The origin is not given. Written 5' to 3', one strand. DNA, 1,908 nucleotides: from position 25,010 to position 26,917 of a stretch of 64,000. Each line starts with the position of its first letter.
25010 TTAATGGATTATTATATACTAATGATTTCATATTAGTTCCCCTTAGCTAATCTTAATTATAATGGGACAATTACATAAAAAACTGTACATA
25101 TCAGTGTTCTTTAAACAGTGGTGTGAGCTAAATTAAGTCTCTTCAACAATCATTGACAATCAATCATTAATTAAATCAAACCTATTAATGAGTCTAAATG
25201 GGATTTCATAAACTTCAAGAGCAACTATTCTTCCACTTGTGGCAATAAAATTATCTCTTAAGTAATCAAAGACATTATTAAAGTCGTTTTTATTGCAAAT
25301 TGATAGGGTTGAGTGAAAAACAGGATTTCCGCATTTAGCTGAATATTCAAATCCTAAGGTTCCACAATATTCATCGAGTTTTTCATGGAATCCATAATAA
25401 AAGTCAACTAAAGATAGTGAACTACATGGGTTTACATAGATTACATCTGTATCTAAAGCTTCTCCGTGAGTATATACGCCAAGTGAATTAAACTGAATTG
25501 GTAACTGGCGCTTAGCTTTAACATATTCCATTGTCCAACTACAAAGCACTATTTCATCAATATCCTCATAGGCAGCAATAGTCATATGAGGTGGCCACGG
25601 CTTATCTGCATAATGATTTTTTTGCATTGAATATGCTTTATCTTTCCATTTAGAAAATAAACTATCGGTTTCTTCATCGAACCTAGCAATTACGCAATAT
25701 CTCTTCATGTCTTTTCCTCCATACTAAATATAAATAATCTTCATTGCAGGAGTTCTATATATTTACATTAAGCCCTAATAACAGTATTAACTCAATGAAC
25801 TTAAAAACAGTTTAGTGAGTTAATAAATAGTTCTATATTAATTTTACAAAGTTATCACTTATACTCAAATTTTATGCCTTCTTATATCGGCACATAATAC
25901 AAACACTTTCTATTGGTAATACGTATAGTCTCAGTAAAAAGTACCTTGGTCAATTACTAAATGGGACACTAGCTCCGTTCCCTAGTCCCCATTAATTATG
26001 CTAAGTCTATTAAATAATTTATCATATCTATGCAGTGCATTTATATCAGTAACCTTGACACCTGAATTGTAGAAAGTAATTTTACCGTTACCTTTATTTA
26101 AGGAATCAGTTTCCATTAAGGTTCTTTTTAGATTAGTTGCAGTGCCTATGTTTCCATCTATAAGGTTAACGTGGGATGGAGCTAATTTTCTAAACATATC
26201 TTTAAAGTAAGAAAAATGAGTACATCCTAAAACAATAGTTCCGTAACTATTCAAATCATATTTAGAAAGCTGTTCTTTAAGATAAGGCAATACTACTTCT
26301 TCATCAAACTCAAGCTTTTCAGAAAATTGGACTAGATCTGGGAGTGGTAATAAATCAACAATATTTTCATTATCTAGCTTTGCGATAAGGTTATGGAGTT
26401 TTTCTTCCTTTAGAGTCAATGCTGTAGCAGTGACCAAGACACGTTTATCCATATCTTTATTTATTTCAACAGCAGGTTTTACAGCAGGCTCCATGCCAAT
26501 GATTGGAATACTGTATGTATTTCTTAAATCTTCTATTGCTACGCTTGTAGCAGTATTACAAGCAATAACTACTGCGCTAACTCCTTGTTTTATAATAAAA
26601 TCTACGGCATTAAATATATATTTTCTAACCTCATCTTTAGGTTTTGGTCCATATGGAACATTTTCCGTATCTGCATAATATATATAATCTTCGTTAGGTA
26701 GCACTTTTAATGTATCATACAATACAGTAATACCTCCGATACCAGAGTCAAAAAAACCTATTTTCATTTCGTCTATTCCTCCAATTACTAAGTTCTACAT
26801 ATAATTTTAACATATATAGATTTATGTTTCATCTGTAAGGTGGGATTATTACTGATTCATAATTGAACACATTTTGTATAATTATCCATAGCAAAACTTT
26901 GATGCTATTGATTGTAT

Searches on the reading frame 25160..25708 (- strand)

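Call 53: search_protein_families(library=pfam, proteins=[window:25160-25708:-], max_evalue=0.001)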
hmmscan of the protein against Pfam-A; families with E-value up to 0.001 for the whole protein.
window:25160-25708:- (182 aa): 1 family
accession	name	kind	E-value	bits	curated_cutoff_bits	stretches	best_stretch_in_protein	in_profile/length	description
PF13563.12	2_5_RNA_ligase2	-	1.2e-06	29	27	1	22-167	13-146/152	2'-5' RNA ligase superfamily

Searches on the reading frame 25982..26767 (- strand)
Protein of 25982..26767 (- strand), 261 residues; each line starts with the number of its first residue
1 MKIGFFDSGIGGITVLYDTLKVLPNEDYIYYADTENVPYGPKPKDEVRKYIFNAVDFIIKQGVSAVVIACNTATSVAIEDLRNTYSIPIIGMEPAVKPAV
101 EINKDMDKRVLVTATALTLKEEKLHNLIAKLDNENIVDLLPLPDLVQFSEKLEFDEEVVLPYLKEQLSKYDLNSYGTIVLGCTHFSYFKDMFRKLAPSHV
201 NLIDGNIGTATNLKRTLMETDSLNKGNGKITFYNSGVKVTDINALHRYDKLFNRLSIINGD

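Call 53: search_protein_families(library=pfam, proteins=[window:25982-26767:-], max_evalue=0.001)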
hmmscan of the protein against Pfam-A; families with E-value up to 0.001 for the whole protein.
window:25982-26767:- (261 aa): 1 family
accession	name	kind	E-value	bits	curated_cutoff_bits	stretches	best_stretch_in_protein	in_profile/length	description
PF01177.27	Asp_Glu_race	-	4.5e-17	63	31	1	35-206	37-204/211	Asp/Glu/Hydantoin racemase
